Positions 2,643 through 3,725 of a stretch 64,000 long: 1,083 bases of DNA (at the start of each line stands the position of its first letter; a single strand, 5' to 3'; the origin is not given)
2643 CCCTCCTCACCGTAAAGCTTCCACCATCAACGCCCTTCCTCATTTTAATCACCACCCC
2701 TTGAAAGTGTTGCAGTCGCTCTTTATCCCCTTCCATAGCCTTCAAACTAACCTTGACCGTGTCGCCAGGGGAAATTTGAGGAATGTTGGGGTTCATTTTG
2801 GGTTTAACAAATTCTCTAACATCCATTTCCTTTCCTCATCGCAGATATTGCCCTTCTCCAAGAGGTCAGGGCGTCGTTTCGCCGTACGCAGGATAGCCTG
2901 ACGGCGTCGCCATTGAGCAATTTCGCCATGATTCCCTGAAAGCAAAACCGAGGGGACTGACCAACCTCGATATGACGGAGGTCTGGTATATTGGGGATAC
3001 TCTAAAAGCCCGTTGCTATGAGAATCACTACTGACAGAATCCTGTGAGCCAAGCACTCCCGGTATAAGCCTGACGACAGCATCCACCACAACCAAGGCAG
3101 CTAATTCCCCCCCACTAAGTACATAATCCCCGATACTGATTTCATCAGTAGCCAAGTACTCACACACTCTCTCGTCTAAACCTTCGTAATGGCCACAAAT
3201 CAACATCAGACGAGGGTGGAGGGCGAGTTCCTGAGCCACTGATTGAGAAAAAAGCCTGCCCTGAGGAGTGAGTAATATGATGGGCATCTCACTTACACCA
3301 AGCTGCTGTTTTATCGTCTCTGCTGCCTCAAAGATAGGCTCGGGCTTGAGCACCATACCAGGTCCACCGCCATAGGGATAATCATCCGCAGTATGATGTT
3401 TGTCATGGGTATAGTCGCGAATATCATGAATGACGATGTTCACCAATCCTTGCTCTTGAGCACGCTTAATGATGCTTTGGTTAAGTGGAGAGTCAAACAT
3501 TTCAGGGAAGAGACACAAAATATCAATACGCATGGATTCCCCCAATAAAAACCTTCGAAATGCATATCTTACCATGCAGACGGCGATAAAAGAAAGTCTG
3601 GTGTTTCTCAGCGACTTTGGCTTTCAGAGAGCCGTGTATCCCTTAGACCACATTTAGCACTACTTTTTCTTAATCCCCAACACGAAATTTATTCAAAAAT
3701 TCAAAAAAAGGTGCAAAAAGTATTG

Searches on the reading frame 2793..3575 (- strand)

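Call 57: search_protein_families(library=pfam, proteins=[window:2793-3575:-], max_evalue=0.00001)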
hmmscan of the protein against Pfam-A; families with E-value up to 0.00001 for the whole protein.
window:2793-3575:- (260 aa): 1 family
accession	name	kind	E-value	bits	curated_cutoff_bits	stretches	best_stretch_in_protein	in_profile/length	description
PF01746.26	tRNA_m1G_MT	-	7.5e-67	225.3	27.3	1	37-236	2-195/195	tRNA (Guanine-1)-methyltransferase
